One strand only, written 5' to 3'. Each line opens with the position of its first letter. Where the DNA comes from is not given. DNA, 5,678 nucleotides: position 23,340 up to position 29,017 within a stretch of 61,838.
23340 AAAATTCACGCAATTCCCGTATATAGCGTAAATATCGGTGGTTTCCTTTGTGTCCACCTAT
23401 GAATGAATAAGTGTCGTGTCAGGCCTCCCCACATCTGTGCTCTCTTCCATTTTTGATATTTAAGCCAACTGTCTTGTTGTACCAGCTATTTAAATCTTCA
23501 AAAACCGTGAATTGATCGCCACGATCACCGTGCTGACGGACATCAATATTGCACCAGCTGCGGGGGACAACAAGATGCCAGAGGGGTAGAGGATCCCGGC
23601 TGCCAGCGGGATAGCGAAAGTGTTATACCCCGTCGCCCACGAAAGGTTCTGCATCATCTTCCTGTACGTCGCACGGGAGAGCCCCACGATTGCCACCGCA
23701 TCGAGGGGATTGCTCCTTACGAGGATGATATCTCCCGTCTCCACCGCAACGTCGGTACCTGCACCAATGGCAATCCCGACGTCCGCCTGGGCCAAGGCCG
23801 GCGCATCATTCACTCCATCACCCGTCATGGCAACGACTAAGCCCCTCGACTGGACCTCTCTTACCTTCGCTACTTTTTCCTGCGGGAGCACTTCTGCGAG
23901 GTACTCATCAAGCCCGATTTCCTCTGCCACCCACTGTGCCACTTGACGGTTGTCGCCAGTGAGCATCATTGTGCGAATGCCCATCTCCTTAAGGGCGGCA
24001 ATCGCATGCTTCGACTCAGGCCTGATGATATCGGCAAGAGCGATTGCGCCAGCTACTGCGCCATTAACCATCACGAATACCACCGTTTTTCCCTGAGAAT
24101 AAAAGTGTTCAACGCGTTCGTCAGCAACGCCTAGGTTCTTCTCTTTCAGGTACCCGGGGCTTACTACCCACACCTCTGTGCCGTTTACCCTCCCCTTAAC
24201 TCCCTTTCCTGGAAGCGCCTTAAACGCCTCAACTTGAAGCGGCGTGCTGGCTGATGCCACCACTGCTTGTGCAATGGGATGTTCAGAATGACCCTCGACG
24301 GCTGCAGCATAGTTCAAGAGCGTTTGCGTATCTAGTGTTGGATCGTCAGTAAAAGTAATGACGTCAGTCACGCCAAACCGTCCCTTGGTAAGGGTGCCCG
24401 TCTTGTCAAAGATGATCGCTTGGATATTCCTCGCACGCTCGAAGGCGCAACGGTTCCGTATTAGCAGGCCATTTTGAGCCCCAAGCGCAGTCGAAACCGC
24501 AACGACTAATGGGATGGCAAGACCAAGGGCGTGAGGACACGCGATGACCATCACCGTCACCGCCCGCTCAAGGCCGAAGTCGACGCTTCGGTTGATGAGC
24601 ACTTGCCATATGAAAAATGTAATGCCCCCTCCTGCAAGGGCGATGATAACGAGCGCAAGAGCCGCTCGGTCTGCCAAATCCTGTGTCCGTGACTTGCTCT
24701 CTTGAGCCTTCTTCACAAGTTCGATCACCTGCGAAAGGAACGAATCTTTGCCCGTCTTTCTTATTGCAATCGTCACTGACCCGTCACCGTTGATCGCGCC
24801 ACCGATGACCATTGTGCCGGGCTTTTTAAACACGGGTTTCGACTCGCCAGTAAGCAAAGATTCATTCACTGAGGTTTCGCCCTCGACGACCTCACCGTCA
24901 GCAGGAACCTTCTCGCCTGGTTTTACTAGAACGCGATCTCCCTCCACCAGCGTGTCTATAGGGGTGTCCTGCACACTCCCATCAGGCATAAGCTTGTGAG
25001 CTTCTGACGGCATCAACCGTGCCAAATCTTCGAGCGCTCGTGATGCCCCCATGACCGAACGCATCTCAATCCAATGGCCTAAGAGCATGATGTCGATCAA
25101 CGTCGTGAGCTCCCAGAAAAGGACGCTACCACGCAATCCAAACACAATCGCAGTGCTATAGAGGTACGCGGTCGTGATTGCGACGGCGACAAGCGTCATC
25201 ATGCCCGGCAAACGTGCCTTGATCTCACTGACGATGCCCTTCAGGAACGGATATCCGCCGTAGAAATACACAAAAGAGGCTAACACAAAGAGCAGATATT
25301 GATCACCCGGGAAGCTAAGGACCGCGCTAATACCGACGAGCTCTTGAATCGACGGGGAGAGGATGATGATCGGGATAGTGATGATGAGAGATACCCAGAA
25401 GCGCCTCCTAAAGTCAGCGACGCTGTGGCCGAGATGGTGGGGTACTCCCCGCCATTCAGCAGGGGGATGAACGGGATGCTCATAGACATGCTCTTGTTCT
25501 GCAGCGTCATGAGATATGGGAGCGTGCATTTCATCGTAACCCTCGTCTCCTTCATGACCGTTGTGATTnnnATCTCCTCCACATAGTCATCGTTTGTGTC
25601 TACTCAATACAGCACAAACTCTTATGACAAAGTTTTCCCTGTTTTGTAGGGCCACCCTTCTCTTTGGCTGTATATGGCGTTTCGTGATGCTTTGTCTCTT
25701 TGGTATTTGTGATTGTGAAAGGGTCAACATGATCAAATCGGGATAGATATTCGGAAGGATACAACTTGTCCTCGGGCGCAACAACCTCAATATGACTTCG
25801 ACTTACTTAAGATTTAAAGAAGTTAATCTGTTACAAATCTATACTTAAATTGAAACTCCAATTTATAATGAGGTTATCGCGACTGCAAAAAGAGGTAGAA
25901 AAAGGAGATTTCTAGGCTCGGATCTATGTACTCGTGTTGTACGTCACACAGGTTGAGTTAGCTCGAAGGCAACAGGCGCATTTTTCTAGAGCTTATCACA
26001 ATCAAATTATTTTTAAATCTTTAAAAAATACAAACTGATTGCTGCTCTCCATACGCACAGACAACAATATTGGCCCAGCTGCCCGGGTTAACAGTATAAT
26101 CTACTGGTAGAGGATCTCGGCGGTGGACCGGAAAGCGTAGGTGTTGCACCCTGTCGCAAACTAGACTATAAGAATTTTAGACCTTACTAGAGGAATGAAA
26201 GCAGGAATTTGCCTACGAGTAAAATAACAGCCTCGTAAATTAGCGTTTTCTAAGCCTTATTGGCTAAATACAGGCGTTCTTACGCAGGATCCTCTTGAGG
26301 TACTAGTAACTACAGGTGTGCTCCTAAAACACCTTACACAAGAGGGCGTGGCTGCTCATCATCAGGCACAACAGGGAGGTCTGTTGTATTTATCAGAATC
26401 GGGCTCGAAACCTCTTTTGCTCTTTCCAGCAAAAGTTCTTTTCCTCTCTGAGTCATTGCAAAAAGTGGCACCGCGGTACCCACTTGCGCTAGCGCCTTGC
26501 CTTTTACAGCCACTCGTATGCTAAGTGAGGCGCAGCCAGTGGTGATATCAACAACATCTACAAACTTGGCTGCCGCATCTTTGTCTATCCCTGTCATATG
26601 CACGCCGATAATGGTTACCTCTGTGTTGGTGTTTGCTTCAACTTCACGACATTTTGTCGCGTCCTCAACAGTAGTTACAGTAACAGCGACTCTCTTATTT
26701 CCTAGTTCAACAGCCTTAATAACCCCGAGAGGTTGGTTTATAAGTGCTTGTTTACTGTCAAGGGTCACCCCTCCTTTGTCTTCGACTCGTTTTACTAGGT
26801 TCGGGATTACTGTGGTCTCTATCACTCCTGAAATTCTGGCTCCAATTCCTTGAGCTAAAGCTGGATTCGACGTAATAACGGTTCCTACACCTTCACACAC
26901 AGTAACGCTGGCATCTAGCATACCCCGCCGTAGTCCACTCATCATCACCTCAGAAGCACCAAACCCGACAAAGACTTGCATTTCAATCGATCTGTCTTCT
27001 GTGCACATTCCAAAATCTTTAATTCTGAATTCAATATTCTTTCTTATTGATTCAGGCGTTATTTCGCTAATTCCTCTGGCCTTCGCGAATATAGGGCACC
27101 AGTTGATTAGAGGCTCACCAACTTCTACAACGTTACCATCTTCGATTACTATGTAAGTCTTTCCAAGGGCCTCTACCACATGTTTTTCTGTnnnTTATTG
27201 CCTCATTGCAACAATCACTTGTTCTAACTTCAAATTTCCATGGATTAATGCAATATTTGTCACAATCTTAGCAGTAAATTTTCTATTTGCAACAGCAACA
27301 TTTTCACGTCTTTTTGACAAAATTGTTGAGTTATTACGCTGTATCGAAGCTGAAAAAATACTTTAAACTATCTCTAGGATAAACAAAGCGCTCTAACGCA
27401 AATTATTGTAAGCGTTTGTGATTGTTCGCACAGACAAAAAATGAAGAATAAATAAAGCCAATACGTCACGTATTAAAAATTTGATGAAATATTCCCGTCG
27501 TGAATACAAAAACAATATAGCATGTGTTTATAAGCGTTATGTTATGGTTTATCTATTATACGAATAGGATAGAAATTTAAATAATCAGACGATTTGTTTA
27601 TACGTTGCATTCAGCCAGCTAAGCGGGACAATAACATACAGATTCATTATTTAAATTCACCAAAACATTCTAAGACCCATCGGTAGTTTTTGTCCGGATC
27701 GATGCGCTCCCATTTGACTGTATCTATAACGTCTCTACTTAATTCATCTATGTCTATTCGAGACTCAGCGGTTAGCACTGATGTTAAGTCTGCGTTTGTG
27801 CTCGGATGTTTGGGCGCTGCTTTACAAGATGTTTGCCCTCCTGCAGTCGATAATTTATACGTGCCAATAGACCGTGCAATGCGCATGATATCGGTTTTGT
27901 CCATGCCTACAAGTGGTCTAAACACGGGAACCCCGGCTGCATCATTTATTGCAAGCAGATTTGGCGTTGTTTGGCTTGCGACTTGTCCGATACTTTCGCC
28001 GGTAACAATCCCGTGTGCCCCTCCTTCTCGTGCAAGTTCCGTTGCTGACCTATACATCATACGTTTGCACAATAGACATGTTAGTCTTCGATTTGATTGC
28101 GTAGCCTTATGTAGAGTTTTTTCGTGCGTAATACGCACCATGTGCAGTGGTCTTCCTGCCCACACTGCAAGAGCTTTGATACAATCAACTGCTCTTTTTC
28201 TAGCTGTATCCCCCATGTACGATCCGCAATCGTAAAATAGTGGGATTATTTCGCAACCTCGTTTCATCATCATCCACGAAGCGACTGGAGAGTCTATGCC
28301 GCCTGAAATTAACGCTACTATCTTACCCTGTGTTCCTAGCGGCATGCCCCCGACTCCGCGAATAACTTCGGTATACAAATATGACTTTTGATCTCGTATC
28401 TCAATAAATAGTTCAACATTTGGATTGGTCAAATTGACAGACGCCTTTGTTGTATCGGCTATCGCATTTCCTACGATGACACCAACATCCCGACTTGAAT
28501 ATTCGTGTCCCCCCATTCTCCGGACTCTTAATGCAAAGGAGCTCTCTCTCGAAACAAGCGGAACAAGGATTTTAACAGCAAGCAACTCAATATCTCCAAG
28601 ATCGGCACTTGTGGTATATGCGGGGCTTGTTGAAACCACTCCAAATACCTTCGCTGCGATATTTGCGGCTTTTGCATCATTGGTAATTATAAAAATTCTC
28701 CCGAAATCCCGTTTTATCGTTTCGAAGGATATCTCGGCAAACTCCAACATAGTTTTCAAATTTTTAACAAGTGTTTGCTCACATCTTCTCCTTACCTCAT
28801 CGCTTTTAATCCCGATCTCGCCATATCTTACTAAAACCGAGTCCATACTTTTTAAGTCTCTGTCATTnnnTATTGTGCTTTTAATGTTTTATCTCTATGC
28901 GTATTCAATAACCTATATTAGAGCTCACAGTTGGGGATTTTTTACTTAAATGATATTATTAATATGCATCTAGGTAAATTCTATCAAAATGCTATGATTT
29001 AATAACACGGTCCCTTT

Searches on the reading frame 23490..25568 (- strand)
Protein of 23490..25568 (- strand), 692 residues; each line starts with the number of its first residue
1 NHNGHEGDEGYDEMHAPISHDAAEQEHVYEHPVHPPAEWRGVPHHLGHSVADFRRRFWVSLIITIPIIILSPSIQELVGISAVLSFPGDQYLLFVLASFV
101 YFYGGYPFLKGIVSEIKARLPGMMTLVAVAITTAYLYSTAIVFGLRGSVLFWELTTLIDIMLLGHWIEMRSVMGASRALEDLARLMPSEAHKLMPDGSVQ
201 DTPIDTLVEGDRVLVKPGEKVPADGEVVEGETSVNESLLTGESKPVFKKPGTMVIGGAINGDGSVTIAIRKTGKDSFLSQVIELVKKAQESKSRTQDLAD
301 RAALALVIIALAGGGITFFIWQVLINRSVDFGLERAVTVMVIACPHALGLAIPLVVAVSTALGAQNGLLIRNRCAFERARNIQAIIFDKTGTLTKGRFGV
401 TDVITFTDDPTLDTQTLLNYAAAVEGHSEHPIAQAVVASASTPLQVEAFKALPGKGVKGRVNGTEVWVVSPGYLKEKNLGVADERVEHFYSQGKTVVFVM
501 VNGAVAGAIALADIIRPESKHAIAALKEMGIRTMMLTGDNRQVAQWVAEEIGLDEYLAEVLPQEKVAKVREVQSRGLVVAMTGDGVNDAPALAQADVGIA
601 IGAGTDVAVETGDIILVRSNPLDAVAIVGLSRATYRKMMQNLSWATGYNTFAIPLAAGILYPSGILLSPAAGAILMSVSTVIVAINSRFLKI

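Call 60: search_protein_families(library=pfam, proteins=[window:23490-25568:-], max_evalue=0.00001)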
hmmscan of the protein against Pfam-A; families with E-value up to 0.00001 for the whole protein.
window:23490-25568:- (692 aa): 3 families
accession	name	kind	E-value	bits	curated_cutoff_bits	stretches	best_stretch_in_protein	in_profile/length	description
PF00122.25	E1-E2_ATPase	-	1.8e-51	174.6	28.1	1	185-365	2-180/181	E1-E2 ATPase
PF00702.32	Hydrolase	-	3.7e-36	125.7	26.4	1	382-596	1-191/191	haloacid dehalogenase-like hydrolase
PF12710.13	HAD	-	3.2e-06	28.1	27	0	507-592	78-188/189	haloacid dehalogenase-like hydrolase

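Call 66: search_protein_families(library=ncbifam, proteins=[window:23490-25568:-], max_evalue=0.1)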
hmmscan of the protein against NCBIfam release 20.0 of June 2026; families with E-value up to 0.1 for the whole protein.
window:23490-25568:- (692 aa): 27 families (the best 25 are shown)
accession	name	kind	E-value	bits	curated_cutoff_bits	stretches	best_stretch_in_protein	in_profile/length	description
TIGR01511.1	ATPase-IB1_Cu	subfamily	1.6e-184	614.7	397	1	105-691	2-542/542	copper-translocating P-type ATPase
TIGR01525.1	ATPase-IB_hvy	subfamily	2e-182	608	346.25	1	123-689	1-559/560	heavy metal translocating P-type ATPase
NF007952.0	PRK10671.1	equivalog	3.2e-124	416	1316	1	50-687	186-828/838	copper-exporting P-type ATPase CopA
TIGR01512.1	ATPase-IB2_Cd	subfamily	9.8e-116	387.4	313.5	1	153-687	20-489/494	cadmium family heavy metal-translocating P-type ATPase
NF008262.1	PRK11033.1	equivalog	2.5e-101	340.3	1005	1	157-665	201-706/731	zinc/cadmium/mercury/lead-transporting ATPase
NF033775.1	P_type_ZntA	exception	1.5e-87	294.6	1240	1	159-669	208-711/732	Zn(II)/Cd(II)/Pb(II) translocating P-type ATPase ZntA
TIGR01494.1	ATPase_P-type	subfamily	1.3e-86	291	62.3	1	160-662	5-466/478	HAD-IC family P-type ATPase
TIGR01497.1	kdpB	equivalog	1.1e-63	215.4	527.9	1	189-631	106-563/675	potassium-transporting ATPase subunit KdpB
TIGR01647.1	ATPase-IIIA_H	equivalog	1.5e-56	192.1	615.5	3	147-450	54-354/755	plasma-membrane proton-efflux P-type ATPase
NF010609.0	PRK14010.1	equivalog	9.6e-50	169.5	1323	2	483-632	410-559/673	K(+)-transporting ATPase subunit B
TIGR01522.1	ATPase-IIA2_Ca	equivalog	2.2e-40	138.2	798.3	3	176-407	105-344/854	calcium-transporting P-type ATPase, PMR1-type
TIGR01116.1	ATPase-IIA1_Ca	equivalog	5.6e-39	133.9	703.4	2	505-641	457-608/799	calcium-translocating P-type ATPase, SERCA-type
TIGR01517.1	ATPase-IIB_Ca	equivalog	6.5e-37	127.2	507.05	3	193-403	160-381/882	calcium-translocating P-type ATPase, PMCA-type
TIGR01657.1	P-ATPase-V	hypoth_equivalog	9e-27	93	618.25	4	557-601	783-827/1055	ATP13A2 family polyamine export P-type ATPase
TIGR01523.1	ATPase-IID_K-Na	equivalog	7e-26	90.1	645.05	3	557-629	672-745/997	potassium/sodium efflux P-type ATPase, fungal-type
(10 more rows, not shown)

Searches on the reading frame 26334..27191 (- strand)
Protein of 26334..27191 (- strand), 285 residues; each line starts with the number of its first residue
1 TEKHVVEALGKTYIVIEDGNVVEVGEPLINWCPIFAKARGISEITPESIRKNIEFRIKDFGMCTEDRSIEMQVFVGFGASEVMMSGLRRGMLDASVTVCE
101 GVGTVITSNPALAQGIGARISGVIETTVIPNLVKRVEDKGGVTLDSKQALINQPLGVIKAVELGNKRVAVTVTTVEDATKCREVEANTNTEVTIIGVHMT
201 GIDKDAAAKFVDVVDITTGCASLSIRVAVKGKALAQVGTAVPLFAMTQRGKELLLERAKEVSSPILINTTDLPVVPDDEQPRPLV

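Call 60: search_protein_families(library=pfam, proteins=[window:26334-27191:-], max_evalue=0.00001)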
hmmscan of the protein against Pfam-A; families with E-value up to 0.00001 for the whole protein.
window:26334-27191:- (285 aa): 1 family
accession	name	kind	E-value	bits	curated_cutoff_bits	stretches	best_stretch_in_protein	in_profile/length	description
PF09872.14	DUF2099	-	1.1e-101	339.8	25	1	4-259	1-257/257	Uncharacterized protein conserved in archaea (DUF2099)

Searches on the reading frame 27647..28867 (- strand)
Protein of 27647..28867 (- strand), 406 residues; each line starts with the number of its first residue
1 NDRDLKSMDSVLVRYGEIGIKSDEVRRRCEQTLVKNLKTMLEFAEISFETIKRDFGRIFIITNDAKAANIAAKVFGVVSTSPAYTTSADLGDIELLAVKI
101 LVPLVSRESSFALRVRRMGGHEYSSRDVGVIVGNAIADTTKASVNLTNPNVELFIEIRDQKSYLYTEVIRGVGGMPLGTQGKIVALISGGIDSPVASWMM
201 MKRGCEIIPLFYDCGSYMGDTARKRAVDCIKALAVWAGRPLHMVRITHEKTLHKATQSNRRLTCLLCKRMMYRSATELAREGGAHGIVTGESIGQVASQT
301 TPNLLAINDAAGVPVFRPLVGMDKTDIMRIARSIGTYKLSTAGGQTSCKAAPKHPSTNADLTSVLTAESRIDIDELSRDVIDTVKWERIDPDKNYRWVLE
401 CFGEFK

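Call 60: search_protein_families(library=pfam, proteins=[window:27647-28867:-], max_evalue=0.00001)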
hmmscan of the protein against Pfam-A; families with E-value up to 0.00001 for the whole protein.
window:27647-28867:- (406 aa): 3 families
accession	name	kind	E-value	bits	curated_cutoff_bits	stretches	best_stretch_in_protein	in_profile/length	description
PF02568.20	ThiI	-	5.6e-55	186.5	20.5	1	178-372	1-196/197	Thiamine biosynthesis protein (ThiI)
PF22025.1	ThiI_fer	-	2.6e-14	53.8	25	1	11-81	2-72/72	ThiI ferredoxin-like domain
PF02926.22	THUMP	-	2.2e-11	44.4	20.6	1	88-166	2-83/84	THUMP domain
